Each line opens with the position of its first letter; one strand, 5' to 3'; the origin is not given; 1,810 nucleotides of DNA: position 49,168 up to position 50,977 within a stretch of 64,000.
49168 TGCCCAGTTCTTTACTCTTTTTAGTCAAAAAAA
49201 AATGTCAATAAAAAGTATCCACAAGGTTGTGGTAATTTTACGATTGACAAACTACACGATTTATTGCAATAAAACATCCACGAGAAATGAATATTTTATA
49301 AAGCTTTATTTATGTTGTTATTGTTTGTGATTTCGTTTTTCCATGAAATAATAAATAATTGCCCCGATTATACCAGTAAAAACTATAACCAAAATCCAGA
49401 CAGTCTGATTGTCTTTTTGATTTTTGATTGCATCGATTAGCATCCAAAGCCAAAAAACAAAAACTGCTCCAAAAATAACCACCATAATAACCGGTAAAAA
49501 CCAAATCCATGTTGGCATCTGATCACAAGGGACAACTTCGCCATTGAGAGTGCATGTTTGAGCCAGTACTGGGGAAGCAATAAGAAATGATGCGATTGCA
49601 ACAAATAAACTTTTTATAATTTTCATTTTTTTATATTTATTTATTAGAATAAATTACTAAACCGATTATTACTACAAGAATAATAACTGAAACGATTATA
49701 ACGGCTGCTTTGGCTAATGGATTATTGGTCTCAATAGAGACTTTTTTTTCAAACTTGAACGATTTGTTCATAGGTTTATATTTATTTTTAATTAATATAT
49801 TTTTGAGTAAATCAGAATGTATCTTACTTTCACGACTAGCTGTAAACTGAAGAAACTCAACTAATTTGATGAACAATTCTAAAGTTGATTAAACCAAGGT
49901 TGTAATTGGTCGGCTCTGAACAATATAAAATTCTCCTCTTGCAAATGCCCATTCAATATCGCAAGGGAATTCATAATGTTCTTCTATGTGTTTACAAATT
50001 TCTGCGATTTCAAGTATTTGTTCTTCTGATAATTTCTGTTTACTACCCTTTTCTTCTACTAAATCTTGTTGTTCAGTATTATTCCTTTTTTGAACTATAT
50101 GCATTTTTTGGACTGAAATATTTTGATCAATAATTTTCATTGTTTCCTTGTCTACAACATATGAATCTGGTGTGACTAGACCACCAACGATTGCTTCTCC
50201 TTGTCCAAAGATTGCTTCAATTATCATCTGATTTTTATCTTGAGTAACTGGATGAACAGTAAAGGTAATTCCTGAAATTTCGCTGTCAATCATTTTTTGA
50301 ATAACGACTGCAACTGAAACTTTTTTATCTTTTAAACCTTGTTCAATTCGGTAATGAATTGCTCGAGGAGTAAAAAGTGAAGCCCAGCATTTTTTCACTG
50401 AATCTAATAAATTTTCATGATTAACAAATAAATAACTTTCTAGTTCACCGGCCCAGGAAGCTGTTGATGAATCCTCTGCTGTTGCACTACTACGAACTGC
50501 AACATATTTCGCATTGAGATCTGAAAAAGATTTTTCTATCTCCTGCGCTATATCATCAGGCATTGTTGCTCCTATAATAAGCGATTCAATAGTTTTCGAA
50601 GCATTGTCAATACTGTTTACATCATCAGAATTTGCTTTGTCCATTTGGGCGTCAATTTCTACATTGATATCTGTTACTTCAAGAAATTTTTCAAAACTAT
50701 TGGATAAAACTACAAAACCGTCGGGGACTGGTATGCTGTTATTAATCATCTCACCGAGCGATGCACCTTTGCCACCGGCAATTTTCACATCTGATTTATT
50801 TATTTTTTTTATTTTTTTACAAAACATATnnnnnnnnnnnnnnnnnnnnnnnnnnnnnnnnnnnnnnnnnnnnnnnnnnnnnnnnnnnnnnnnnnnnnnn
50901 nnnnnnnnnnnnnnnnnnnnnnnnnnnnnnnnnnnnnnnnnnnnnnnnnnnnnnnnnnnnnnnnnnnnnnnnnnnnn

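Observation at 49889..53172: Three-gene operon encoding a split PEP-synthase / rifampin-phosphotransferase-like dikinase with an embedded histidine-phosphatase-like gene.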

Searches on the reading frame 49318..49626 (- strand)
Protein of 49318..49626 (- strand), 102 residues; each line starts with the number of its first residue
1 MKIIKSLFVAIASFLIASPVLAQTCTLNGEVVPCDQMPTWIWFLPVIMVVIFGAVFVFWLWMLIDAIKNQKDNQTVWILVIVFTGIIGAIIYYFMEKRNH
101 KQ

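Call 3: search_protein_families(library=pfam, proteins=[window:49318-49626:-], max_evalue=1)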
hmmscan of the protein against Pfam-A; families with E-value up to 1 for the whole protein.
window:49318-49626:- (102 aa): 18 families
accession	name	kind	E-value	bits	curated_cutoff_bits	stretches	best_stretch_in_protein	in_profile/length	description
PF13396.11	PLDc_N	-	2.6e-09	37.3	23.3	1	57-94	1-39/42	Phospholipase_D-nuclease N-terminal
PF03006.26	HlyIII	-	0.0013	18.9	26.2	1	24-95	127-192/224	Haemolysin-III related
PF00654.25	Voltage_CLC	-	0.0022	17.7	24.8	1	3-94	126-218/346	Voltage gated chloride channel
PF01027.25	Bax1-I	-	0.005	17.1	34.1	1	41-95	40-88/207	Inhibitor of apoptosis-promoting Bax1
PF19529.4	DUF6057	-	0.0068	15.8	29.8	1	31-94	146-208/569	Family of unknown function (DUF6057)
PF13567.11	DUF4131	-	0.018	15.2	31.6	1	37-98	3-53/165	Domain of unknown function (DUF4131)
PF12698.13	ABC2_membrane_3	-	0.12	11.9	31.6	1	7-92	219-291/347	ABC-2 family transporter protein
PF25221.1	5TMH_Lnb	-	0.13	12.8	25.2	1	43-100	7-61/144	Lnb transmembrane domain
PF14283.11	CD1107-like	-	0.17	12.2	26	1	68-102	124-158/158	Mobile element protein CD1107-like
PF04246.17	RseC_MucC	-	0.18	12.2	24.4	1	40-100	69-119/130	Positive regulator of sigma(E), RseC/MucC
PF20303.3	YLATT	-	0.18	12.1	26.7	1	77-101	5-29/107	YEATS-Like-Associating Three TM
PF08285.16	DPM3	-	0.23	12.1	25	1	10-64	11-60/90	Dolichol-phosphate mannosyltransferase subunit 3 (DPM3)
PF19982.4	DUF6418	-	0.38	11.4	25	1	42-90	45-92/109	Family of unknown function (DUF6418)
PF13664.11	DUF4149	-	0.43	11.3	24.6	1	3-71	33-100/102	Domain of unknown function (DUF4149)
PF19942.4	DUF6404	-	0.68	10.8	27.6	1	42-98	48-106/115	Family of unknown function (DUF6404)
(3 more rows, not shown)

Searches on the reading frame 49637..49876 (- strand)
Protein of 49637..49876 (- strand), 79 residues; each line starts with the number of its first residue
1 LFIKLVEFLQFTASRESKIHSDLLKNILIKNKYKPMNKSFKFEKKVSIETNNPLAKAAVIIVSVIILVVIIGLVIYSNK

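Call 3: search_protein_families(library=pfam, proteins=[window:49637-49876:-], max_evalue=1)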
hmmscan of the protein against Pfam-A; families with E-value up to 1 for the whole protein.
window:49637-49876:- (79 aa): 1 family
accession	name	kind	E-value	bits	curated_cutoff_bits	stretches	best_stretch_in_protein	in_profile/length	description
PF12911.12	OppC_N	-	0.037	14.3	23.9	1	52-76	13-39/53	N-terminal TM domain of oligopeptide transport permease C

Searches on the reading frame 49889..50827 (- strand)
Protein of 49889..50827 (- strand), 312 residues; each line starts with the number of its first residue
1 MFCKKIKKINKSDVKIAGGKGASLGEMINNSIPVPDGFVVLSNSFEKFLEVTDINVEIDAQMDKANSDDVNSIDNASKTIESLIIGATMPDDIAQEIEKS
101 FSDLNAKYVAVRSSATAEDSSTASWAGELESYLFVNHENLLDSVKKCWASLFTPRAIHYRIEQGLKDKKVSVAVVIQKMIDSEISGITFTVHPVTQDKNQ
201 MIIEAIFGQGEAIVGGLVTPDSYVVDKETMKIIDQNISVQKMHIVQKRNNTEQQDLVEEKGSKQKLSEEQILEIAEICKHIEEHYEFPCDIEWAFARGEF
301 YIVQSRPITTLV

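Call 3: search_protein_families(library=pfam, proteins=[window:49889-50827:-], max_evalue=1)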
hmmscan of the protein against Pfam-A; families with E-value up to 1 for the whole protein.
window:49889-50827:- (312 aa): 3 families
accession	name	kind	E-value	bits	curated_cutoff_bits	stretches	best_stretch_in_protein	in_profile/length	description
PF01326.24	PPDK_N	-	6.4e-100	335.1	27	1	15-310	2-311/328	Pyruvate phosphate dikinase, AMP/ATP-binding domain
PF08774.17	VRR_NUC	-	0.029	14.9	23.8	1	249-280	72-105/116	VRR-NUC domain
PF18544.7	Polo_box_3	-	0.78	10.8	34.2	1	236-282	27-72/97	Polo box domain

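Call 4: search_protein_families(library=ncbifam, proteins=[window:49889-50827:-], max_evalue=1)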
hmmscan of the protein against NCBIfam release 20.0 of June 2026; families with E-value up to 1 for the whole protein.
window:49889-50827:- (312 aa): 18 families
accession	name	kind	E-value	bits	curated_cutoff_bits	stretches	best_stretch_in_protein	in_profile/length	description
NF005057.0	PRK06464.1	equivalog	1.9e-101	340.4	598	1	4-310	8-337/798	phosphoenolpyruvate synthase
TIGR01418.1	PEP_synth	equivalog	4.8e-98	329.4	739.75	1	4-310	3-331/784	pyruvate, water dikinase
NF004878.0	PRK06241.1-3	subfamily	3.6e-91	306.6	945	1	7-311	9-314/891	phosphoenolpyruvate synthase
NF004877.0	PRK06241.1-2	subfamily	4.1e-87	293.4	866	1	5-311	7-315/869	phosphoenolpyruvate synthase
NF041857.1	RIF_Ptrans_rph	equivalog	9e-84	282.4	999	1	4-311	4-313/864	rifamycin-inactivating phosphotransferase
NF004879.0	PRK06241.1-4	equivalog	1.3e-81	275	976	1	4-311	6-315/868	phosphoenolpyruvate synthase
NF052631.1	prodigiosin_PigC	equivalog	3.8e-71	240.1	1300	1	9-310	8-299/883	prodigiosin ligase PigC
NF004881.0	PRK06241.2-2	equivalog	1e-70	239.1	883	1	10-311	12-313/898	phosphoenolpyruvate synthase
NF052632.1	undecylprod_RedH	equivalog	4.2e-69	233.4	1350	1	9-310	9-295/880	undecylprodigiosin ligase RedH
NF004880.0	PRK06241.2-1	equivalog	6.6e-58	196.4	972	1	5-311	6-283/837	phosphoenolpyruvate synthase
NF000283.1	RPH_KJ151292.1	equivalog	1e-56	192.7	1700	1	10-311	13-316/865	rifamycin-inactivating phosphotransferase Rph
NF004883.0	PRK06241.2-4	equivalog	1.5e-55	188.8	1063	1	17-311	32-330/928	phosphoenolpyruvate synthase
NF004882.0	PRK06241.2-3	equivalog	1.2e-36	126.2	850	1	7-311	2-279/827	phosphoenolpyruvate synthase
TIGR01828.1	pyru_phos_dikin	equivalog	6.4e-17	60.8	843.45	2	133-306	195-334/865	pyruvate, phosphate dikinase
NF004531.0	PRK05878.1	equivalog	7.4e-12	44.6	456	2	90-224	132-253/534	pyruvate, phosphate dikinase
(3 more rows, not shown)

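Call 7: search_solved_structures(query=window:49889-50827:-, max_evalue=0.001)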
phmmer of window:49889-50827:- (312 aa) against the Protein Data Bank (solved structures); distinct sequences matched with E-value up to 0.001: 19.
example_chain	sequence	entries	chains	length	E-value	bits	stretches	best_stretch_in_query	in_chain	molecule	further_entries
8a8e_A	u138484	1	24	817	9.2e-71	242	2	63-311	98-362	Phosphoenolpyruvate synthase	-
9dae_A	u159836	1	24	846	4.4e-62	213.5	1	6-295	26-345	Phosphoenolpyruvate synthase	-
5hv6_A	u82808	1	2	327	1.3e-61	212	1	5-310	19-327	Phosphoenolpyruvate synthase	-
5fbs_A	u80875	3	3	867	2.8e-61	210.9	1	5-311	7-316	Phosphoenolpyruvate synthase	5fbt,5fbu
5hv2_A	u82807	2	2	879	2.9e-61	210.9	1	5-311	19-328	Phosphoenolpyruvate synthase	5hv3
5hv1_A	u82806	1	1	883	2.9e-61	210.8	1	5-311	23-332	Phosphoenolpyruvate synthase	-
9goj_A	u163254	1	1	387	5e-51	177.3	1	2-308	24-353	Phosphoenolpyruvate synthase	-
2ols_A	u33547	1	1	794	1.4e-40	143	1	9-309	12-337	Phosphoenolpyruvate synthase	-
2x0s_A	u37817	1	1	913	3.2e-09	40.1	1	10-62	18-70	PYRUVATE PHOSPHATE DIKINASE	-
5jvn_A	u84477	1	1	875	2.1e-07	34.1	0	146-224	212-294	Pyruvate, phosphate dikinase, chloroplastic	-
1vbg_A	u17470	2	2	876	1.1e-06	31.8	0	8-48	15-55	pyruvate,orthophosphate dikinase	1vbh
5jvj_A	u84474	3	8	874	1.3e-06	31.5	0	147-222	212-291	Pyruvate, phosphate dikinase, chloroplastic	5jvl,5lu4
9pzl_A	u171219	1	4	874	1.4e-06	31.5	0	138-222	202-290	Pyruvate, phosphate dikinase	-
1dik_A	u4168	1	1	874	1.4e-06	31.5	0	138-222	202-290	PYRUVATE PHOSPHATE DIKINASE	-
1kbl_A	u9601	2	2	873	1.4e-06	31.5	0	138-222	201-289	PYRUVATE PHOSPHATE DIKINASE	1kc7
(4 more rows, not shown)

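Call 86: search_protein_families(library=padloc, proteins=[window:49889-50827:-], max_evalue=0.01)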
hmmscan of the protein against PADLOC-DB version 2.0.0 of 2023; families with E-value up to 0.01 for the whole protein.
window:49889-50827:- (312 aa): 0 families
